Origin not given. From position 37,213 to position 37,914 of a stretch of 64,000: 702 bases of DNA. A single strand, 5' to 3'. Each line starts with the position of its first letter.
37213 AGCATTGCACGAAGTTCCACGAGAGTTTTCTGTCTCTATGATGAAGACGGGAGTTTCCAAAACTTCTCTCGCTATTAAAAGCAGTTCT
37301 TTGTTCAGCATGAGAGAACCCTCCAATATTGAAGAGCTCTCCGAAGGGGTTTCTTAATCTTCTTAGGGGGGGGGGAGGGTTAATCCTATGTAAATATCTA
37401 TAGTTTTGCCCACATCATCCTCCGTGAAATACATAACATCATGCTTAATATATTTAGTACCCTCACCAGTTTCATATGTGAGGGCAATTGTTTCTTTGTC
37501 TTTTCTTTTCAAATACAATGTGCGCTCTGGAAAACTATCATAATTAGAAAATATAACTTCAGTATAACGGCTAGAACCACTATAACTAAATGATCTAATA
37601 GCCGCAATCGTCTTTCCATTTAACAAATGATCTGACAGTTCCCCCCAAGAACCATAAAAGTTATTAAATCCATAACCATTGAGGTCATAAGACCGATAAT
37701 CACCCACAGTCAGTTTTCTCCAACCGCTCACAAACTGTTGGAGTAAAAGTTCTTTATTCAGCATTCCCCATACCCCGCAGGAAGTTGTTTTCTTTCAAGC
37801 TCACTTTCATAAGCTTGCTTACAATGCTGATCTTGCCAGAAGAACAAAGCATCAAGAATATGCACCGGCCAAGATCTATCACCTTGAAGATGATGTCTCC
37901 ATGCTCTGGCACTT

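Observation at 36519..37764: Three tandem, highly diverged paralogs that all begin with the octapeptide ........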

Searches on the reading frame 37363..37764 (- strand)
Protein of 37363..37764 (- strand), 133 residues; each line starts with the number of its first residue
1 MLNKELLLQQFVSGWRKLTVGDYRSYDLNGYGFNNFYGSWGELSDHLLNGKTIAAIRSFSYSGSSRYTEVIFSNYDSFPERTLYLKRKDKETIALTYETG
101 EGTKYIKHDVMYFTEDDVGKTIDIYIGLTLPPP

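Call 3: search_protein_families(library=pfam, proteins=[window:37363-37764:-], max_evalue=0.1)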
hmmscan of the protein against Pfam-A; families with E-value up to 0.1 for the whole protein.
window:37363-37764:- (133 aa): 0 families

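Call 4: search_protein_families(library=phrogs, proteins=[window:37363-37764:-], max_evalue=0.1)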
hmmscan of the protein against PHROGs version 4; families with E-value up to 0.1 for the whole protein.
window:37363-37764:- (133 aa): 0 families

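Call 11: find_homologous_proteins(query=window:37363-37764:-, max_evalue=0.01)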
Query window:37363-37764:- (133 aa): 17 proteins with E <= 0.01 among 23 candidates.
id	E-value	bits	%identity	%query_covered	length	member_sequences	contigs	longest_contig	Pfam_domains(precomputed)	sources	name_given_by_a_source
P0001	2.1e-84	299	100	100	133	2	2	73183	-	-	-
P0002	4.7e-56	207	74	99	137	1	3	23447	-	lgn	-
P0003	5.2e-55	203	74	99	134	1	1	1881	-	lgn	-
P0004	8.7e-50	186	69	98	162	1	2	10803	-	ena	-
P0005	8.6e-45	170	64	95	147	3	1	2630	-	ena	-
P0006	2.2e-39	153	58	98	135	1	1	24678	-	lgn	-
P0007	2.4e-38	149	61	99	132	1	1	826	-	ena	-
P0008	1.3e-35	141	56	99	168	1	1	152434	-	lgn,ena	-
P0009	5.9e-33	132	55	99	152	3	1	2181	-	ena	-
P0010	4.5e-27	113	54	99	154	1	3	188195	-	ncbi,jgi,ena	jgi:hypothetical protein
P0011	6.1e-27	112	54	98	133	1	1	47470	-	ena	-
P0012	8.3e-27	112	54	99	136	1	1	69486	-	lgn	-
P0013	2.6e-26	110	78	51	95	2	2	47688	-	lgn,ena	-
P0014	1.8e-24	105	52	100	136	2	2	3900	-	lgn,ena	-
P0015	1.5e-22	98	49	99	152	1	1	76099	-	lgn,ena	-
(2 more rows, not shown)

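Call 17: find_encoding_contigs(protein=P0010, flank=10000, max_places=3)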
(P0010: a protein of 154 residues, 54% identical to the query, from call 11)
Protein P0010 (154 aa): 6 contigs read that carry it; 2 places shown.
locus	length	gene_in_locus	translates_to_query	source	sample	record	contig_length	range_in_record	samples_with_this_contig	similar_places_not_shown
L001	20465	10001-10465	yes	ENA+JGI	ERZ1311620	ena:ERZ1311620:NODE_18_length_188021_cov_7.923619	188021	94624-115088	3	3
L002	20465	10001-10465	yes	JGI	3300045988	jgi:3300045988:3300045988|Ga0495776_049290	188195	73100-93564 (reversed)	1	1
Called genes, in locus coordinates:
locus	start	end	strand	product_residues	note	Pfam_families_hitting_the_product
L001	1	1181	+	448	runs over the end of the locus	-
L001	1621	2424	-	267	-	-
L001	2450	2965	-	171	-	PF23849:Phage_TTP_2 (weak)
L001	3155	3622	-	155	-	-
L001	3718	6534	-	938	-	-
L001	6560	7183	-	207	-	-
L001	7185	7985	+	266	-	-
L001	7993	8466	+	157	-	-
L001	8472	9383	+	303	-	PF02511:Thy1 (faint)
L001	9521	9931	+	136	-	-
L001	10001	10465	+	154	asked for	-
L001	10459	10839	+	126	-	-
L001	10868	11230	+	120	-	-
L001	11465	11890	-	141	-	PF00959:Phage_lysozyme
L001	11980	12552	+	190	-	-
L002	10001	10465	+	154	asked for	-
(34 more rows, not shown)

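Call 21: find_encoding_contigs(protein=P0008, flank=6000, max_places=2)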
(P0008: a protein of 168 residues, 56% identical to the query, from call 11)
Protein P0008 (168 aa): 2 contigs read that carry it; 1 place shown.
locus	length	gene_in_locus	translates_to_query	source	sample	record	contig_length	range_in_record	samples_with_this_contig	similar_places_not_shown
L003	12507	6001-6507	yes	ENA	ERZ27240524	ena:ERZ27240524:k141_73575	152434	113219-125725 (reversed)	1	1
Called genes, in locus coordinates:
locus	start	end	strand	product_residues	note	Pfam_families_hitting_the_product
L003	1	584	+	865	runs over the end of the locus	-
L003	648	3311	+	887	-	-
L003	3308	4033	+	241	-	PF12789:PTR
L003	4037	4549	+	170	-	PF14301:DUF4376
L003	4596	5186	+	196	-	-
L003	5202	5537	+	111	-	-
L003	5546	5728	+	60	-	-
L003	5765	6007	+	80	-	-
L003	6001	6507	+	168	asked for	-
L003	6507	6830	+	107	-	-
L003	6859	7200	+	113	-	-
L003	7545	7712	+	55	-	-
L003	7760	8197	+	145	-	PF05105:Phage_holin_4_1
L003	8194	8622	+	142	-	-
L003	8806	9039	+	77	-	-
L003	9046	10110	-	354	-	PF00589:Phage_integrase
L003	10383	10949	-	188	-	-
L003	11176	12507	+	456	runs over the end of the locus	PF05697:Trigger_N, PF00254:FKBP_C, PF05698:Trigger_C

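Call 22: find_encoding_contigs(protein=P0015, flank=6000, max_places=2)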
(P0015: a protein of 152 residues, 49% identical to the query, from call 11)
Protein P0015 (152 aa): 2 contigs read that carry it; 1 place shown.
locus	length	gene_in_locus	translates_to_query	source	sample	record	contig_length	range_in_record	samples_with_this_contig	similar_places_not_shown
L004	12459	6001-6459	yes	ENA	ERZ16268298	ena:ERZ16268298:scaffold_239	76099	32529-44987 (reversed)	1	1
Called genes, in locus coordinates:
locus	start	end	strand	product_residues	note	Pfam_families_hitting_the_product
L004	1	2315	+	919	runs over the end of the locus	PF12789:PTR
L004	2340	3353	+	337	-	PF12789:PTR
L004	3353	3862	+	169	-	PF14301:DUF4376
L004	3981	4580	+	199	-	-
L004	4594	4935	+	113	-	-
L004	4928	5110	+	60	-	-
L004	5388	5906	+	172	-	-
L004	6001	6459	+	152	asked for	-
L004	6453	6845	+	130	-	-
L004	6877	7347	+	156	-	-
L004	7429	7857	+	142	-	-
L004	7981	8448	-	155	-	PF00816:Histone_HNS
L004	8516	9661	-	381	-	PF13356:Arm-DNA-bind_3 (weak), PF00589:Phage_integrase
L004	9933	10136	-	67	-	PF05930:Phage_AlpA (weak), PF12728:HTH_17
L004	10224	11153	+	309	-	-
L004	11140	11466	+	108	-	-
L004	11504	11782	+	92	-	PF16082:Phage_holin_2_4 (weak), PF16080:Phage_holin_2_3 (weak)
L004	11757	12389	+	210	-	PF05838:Glyco_hydro_108, PF09374:PG_binding_3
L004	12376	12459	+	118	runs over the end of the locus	-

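Call 40: find_related_loci(query=A1, collection=genome_contigs, flank=8000)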
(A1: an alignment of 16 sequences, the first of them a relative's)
Query A1 (133 aa) in genome_contigs; peptide patterns used: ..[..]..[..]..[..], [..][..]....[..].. (x = any residue, [..] = any of these).
34 stretches matched a pattern, but none encodes a relative of the query by tblastn (E <= 1e-3).

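Call 41: predict_structure(alignment_id=A1)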
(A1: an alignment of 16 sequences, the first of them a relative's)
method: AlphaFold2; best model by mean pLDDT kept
length: 133 residues; sequences in the alignment: 16
mean_pLDDT: 87.8   pTM: 0.82
mean pLDDT of the five models: 87.8, 87.6, 87.5, 87.3, 86.6
residues with pLDDT >= 90: 90; 70-90: 28; 50-70: 5; < 50: 10
segments of 3 or more residues with pLDDT < 50: 1-10
pLDDT, mean of each block of 10 residues (from residue 1): 47 87 94 91 93 95 89 84 94 90 88 97 95 78
secondary structure, 60 per line:
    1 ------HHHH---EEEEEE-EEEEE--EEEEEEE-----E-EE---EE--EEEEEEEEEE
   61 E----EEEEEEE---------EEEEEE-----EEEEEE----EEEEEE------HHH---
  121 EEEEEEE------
elements in order: H7-10 E14-19 E21-25 E28-34 E51-61 E66-72 E82-87 E93-98 E103-108 E121-127

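Call 44: fold_search(model_id=the predicted structure, library=pdb)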
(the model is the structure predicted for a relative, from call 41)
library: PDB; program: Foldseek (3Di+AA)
matches with E <= 10: 740; with E <= 0.001: 0
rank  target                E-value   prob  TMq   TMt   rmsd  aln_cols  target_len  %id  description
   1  8qq7                  7.1e-02  0.57  0.28  0.12   8.5       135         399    8  Structure of SpNOX: a Bacterial NADPH oxidase (released 2024-05-08)
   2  7bv0                  1.6e-01  0.16  0.22  0.20  11.1       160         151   14  HEV-C E2s (released 2020-05-06)
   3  7c3a_C                2.3e-01  0.38  0.30  0.16   8.3       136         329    8  Ferredoxin reductase in carbazole 1,9a-dioxygenase (released 2021-05-26)
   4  7qca_LFF              2.9e-01  0.30  0.30  0.33   9.1       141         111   11  Spraguea lophii ribosome (released 2022-11-30)
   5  2q7a_A                3.0e-01  0.30  0.32  0.29  14.8       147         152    9  Crystal structure of the cell surface heme transfer protein Shp (released 2007-09-18)
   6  5ogx                  3.4e-01  0.25  0.29  0.15   8.0       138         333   13  Crystal structure of Amycolatopsis cytochrome P450 reductase GcoB. (released 2018-07-04)
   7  5cyw                  3.5e-01  0.20  0.28  0.26   8.3       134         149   11  Crystal Structure of Vaccinia Virus C7 (released 2015-11-18)
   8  6q45_D                3.7e-01  0.41  0.25  0.10   5.6        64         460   17  F1-ATPase from Fusobacterium nucleatum (released 2019-07-10)
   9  6bwv_A                3.9e-01  0.14  0.25  0.23  14.0       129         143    7  Crystal Structure of the 4-1BB/4-1BBL Complex (released 2018-05-09)
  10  8qt6                  4.4e-01  0.33  0.26  0.11   6.0        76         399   10  Cryo-EM structure of Streptococcus pneumoniae NADPH oxidase (released 2024-07-24)
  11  1fdr                  4.4e-01  0.30  0.28  0.18   6.7       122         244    7  FLAVODOXIN REDUCTASE FROM E. COLI (released 1997-09-17)
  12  8qta                  4.8e-01  0.33  0.26  0.11   6.0        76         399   10  Cryo-EM structure of Streptococcus pneumoniae NADPH oxidase F397A mutant in complex with NADPH (released 2024-07-24)
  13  7u0w_A                4.8e-01  0.13  0.23  0.22  12.9       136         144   10  Structure of myxoma virus M062 protein variant MAV (released 2023-02-22)
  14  9fgr_E                4.8e-01  0.09  0.22  0.15  14.4       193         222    8  SARS-CoV-2 (wuhan variant) Spike protein in complex with the single chain fragment scFv76-77 (focused refinement) (released 2024-06-05)
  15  4qdf_B                4.8e-01  0.09  0.17  0.08  14.6       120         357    6  Crystal structure of apo KshA5 and KshA1 in complex with 1,4-30Q-CoA from R. rhodochrous (released 2014-07-30)
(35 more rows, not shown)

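Call 47: fold_search(model_id=the predicted structure, library=viral)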
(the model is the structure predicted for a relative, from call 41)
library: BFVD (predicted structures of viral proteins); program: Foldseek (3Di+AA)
matches with E <= 10: 649; with E <= 0.001: 5
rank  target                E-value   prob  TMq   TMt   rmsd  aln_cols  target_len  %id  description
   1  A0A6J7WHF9            2.9e-05  1.00  0.65  0.65   5.4       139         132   14  Uncharacterized protein [uncultured Caudovirales phage]
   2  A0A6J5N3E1            9.4e-05  1.00  0.65  0.68   5.2       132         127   12  Uncharacterized protein [uncultured Caudovirales phage]
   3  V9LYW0                4.5e-04  1.00  0.66  0.51   3.2       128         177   15  Uncharacterized protein [Vibrio phage VH7D]
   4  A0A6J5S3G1            4.7e-04  1.00  0.63  0.62   3.2       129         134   19  Uncharacterized protein [uncultured Caudovirales phage]
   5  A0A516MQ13            7.9e-04  1.00  0.52  0.44   6.7       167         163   11  (no name in the UniProt tables at hand)
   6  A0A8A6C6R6            1.3e-03  1.00  0.61  0.23   3.8       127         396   14  (no name in the UniProt tables at hand)
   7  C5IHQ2                6.0e-03  1.00  0.59  0.48   3.3       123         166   14  Uncharacterized protein [Burkholderia phage BcepIL02]
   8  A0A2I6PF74            1.7e-02  1.00  0.43  0.30   6.7        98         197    9  Distal long tail fiber assembly catalyst [Proteus phage phiP4-3]
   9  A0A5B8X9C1            6.9e-02  0.63  0.29  0.24   9.0       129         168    9  (no name in the UniProt tables at hand)
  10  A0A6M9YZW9            8.5e-02  0.92  0.45  0.36   5.5       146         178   10  Uncharacterized protein [Vibrio phage River4]
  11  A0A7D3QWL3            1.0e-01  0.57  0.30  0.29  10.1       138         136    9  Uncharacterized protein [Fadolivirus FV1/VV64]
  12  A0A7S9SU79            1.2e-01  0.23  0.27  0.12  18.6       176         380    8  Uncharacterized protein [Virus NIOZ-UU159]
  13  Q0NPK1                1.4e-01  0.77  0.28  0.31   5.5        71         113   11  Uncharacterized protein [Taterapox virus]
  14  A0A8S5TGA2            1.4e-01  0.69  0.39  0.17   7.6       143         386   12  Uncharacterized protein [Myoviridae sp. ctIty1]
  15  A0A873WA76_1          1.7e-01  0.23  0.26  0.05  10.9       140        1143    6  Tail fiber-like protein [Synechococcus phage S-H9-1]
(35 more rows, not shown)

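Call 55: find_encoding_contigs(protein=P0012, flank=5000, max_places=1)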
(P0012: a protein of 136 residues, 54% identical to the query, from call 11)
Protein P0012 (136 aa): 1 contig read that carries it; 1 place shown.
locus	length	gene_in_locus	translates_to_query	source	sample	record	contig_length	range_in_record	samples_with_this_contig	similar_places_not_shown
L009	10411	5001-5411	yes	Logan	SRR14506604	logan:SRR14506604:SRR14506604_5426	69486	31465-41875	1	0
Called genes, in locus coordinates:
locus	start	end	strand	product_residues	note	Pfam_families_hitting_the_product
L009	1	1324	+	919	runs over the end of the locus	PF12789:PTR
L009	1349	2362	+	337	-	PF12789:PTR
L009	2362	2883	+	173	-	PF14301:DUF4376 (weak)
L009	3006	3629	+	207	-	-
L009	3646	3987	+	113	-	-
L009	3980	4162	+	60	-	-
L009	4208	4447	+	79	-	-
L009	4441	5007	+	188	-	-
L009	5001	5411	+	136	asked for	-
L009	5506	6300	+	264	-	-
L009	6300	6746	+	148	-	-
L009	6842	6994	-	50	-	-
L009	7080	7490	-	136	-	PF00816:Histone_HNS (weak)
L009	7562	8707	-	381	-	PF13356:Arm-DNA-bind_3 (weak), PF22022:Phage_int_M (faint), PF00589:Phage_integrase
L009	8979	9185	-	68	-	PF12728:HTH_17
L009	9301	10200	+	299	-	-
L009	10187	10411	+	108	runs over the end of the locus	-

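Call 56: find_encoding_contigs(protein=P0011, flank=5000, max_places=1)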
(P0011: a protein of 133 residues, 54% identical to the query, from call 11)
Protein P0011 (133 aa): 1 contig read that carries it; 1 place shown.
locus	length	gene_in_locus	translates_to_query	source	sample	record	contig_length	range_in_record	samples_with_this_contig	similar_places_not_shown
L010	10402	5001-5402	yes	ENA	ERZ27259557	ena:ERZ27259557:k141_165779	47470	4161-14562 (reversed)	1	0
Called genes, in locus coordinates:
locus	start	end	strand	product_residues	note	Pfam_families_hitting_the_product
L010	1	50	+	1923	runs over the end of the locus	-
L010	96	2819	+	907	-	-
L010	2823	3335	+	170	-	PF14301:DUF4376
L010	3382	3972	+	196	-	-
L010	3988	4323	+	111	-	-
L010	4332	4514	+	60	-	-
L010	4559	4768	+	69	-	PF21825:Sequestin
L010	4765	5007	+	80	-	-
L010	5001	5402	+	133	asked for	-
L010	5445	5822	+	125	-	-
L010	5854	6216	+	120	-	-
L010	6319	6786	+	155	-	PF03767:Acid_phosphat_B (weak), PF25109:HAD_PNKP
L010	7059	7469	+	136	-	-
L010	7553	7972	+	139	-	-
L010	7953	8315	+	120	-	-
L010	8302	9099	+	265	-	PF00763:THF_DHG_CYH, PF02882:THF_DHG_CYH_C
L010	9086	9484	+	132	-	-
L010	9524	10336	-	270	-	PF02511:Thy1 (faint)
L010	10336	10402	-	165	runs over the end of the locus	PF25109:HAD_PNKP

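Call 57: find_encoding_contigs(protein=P0002, flank=5000, max_places=1)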
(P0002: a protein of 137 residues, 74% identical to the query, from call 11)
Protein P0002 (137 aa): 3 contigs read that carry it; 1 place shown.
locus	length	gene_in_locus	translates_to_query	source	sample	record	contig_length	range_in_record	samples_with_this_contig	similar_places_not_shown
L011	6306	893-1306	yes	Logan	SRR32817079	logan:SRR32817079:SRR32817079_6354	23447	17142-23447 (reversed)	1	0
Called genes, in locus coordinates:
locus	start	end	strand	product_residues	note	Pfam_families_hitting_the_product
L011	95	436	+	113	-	-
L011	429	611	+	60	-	-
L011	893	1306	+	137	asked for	-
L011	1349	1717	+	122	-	-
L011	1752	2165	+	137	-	-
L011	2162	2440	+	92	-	-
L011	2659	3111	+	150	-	PF03767:Acid_phosphat_B, PF25109:HAD_PNKP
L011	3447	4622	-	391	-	PF13356:Arm-DNA-bind_3, PF00589:Phage_integrase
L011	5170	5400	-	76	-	-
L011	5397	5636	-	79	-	-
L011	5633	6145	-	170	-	-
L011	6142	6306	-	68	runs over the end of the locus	-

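Call 58: find_encoding_contigs(protein=P0006, flank=5000, max_places=1)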
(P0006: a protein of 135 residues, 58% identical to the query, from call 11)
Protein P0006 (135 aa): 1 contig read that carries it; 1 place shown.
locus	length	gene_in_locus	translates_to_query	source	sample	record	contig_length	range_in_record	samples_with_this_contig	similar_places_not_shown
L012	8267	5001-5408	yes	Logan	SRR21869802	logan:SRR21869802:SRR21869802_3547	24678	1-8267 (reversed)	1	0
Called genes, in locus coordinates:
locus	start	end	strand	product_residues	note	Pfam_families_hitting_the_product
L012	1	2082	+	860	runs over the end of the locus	-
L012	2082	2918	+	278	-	PF12789:PTR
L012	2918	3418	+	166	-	PF14301:DUF4376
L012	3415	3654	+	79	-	-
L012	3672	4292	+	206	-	-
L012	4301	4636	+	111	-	-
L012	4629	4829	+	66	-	-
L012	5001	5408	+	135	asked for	-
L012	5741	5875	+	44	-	-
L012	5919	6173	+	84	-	PF11123:DNA_Packaging_2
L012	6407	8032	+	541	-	PF22530:Terminase-T7_RNaseH-like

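Call 73: search_solved_structures(query=A1, max_evalue=1)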
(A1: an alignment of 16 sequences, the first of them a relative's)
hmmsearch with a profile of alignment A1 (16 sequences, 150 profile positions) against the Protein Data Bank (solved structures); distinct sequences matched with E-value up to 1: 7.
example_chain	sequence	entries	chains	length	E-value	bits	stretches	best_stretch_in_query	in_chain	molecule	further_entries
7elf_A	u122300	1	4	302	0.0071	19.6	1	37-144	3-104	KLLA0E15247p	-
6ilo_A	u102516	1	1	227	0.53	13.5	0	30-62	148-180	Capsid protein VP1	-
6tmh_i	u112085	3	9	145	0.65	13.3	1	60-95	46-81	Inhibitor of F1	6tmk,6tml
6ill_A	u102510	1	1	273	0.73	13.1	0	30-62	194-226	Capsid protein VP1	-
6iln_A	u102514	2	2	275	0.74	13.1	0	30-62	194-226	Capsid protein VP1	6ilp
6ilj_A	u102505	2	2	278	0.75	13.1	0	30-62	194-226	Capsid protein VP1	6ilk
6ilm_A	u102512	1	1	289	0.79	13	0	30-62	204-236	Capsid protein VP1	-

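Call 74: search_protein_families(library=ncbifam, proteins=[window:37363-37764:-], max_evalue=0.01)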
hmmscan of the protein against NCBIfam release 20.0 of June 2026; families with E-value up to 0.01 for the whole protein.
window:37363-37764:- (133 aa): 0 families

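Call 75: search_protein_families(library=padloc, proteins=[window:37363-37764:-], max_evalue=0.01)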
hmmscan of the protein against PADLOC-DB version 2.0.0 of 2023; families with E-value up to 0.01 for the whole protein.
window:37363-37764:- (133 aa): 0 families

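Call 81: search_protein_representatives(alignment_id=A1)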
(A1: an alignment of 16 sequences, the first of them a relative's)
Query: 16 sequences, 150 profile positions. Proteins with E-value up to 0.001 (for the whole library): 47; up to 1e-10: 10; up to 1e-30: 4. The best 47 are listed.
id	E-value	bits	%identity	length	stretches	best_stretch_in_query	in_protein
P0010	9.0e-61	220.6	-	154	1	1-150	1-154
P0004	3.5e-60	218.7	-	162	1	1-147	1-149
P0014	2.5e-54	199.7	-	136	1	1-134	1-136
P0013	8.8e-35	136.2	-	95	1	55-150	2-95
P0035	4.9e-27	111.1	-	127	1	7-134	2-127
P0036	2.9e-21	92.4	-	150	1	1-133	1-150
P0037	3.0e-21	92.3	-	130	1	1-134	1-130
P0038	2.0e-16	76.7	-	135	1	1-133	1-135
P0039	4.0e-14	69.2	-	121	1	1-133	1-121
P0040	6.4e-13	65.3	-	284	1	1-139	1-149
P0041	4.8e-10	55.9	-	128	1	1-133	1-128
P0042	6.6e-08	49.0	-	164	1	1-136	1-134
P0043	9.4e-08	48.5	-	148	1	1-135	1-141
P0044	9.9e-08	48.4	-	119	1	17-133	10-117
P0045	1.8e-07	47.6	-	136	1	1-128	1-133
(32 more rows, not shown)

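Call 88: find_related_loci(query=L003:11176-12507:+, collection=genome_contigs, flank=1000)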
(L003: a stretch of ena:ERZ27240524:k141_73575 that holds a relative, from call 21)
Query L003:11176-12507:+ (444 aa) in genome_contigs; peptide patterns used: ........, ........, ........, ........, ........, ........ (x = any residue, [..] = any of these).
206 stretches matched a pattern; 104 encode a relative of the query (tblastn E <= 1e-3); the best 80 are kept; 79 distinct loci.
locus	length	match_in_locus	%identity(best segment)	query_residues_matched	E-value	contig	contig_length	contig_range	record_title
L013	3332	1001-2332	100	1-444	0e+0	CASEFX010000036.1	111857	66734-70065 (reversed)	uncultured Sutterella sp. isolate SI.A11.metabat-bins.53 genome assembly, contig: SI.A11.metabat-bins.53.fa_k141_282829,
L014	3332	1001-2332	99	1-444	0e+0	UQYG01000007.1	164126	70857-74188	uncultured Sutterella sp. isolate UMGS757 genome assembly, contig: NODE_26_length_164126_cov_10.600606, whole genome sho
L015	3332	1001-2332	100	1-444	0e+0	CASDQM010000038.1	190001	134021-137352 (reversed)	uncultured Sutterella sp. isolate SI.A104.metabat-bins.12 genome assembly, contig: SI.A104.metabat-bins.12.fa_k141_32135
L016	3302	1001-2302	56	11-444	2e-145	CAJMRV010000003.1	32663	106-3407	TPA_asm: uncultured bacterium isolate ERR3160555-bin.17 genome assembly, contig: NODE_1119_length_32663_cov_5.040941, wh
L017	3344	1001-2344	47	9-441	1e-128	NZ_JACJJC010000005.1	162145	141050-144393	Sutterella massiliensis strain An829 An829_NODE_5_length_162145_cov_86.7112, whole genome shotgun sequence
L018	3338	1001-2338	47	9-441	1e-127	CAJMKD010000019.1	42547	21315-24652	MAG TPA_asm: uncultured Sutterella sp. isolate SRR5558281-bin.16 genome assembly, contig: NODE_381_length_42547_cov_4.87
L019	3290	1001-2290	56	9-441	4e-144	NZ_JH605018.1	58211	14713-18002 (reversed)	Sutterella parvirubra YIT 11816 Scfld930, whole genome shotgun sequence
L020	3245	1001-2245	42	30-444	5e-102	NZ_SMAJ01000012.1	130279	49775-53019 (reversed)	Paralcaligenes ureilyticus strain DSM 24591 Ga0244690_112, whole genome shotgun sequence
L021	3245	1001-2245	41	30-444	2e-98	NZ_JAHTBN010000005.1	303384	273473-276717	Candidimonas humi strain DSM 25336 NODE_5_length_303384_cov_33.278391, whole genome shotgun sequence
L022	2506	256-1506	41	25-444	3e-96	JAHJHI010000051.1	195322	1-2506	MAG: Gammaproteobacteria bacterium isolate Modern_marine_planktonic.mb.20 Modern_marine_plan.mb.20_k141_838879, whole ge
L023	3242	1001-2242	42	28-444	3e-94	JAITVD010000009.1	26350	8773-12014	MAG: Azoarcus sp. isolate TD116_bin18 k119_1135786, whole genome shotgun sequence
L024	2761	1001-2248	39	27-441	2e-92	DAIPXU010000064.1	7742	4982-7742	MAG TPA_asm: Burkholderiaceae bacterium isolate CTOTU1251 NODE_7796_length_7742_cov_5.694809, whole genome shotgun seque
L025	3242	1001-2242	39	27-444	4e-90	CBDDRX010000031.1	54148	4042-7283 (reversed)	uncultured bacterium isolate s9_12 genome assembly, contig: s9_12.fak141_227800, whole genome shotgun sequence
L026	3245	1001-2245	38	30-444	9e-86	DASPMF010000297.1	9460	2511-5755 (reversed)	MAG TPA_asm: Burkholderiales bacterium isolate SMAG_U12085 k141_433374, whole genome shotgun sequence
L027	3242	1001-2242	38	27-441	5e-85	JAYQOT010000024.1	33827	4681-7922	MAG: Burkholderiales bacterium isolate SD3114_S44.maxbin.058 NODE_443_length_33827_cov_6.7669, whole genome shotgun sequ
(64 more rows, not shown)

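Call 93: find_encoding_contigs(protein=P0013, flank=3000, max_places=1)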
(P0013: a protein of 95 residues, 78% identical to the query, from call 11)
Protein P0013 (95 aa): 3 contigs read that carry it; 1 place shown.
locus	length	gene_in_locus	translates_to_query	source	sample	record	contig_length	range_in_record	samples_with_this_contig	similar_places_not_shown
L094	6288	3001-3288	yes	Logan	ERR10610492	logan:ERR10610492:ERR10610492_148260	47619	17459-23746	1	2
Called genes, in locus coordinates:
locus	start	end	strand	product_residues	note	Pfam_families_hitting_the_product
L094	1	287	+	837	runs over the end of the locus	-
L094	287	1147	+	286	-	-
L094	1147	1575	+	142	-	PF16778:Phage_tail_APC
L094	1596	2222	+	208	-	-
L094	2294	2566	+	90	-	-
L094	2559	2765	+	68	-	-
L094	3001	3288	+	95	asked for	-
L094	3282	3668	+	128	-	-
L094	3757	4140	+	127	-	-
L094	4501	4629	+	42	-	-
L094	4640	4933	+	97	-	PF11123:DNA_Packaging_2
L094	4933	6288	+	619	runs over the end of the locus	PF22530:Terminase-T7_RNaseH-like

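Call 102: search_protein_families(library=phrogs, alignment_id=A1, max_evalue=0.01)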
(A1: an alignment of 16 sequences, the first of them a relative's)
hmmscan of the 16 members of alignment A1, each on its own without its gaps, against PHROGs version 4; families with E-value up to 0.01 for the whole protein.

A. member 1, P0001 (133 aa): 0 families

B. families by the number of members that match (of 16 scanned): 1 family
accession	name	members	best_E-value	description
phrog_7657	-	1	0.00094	-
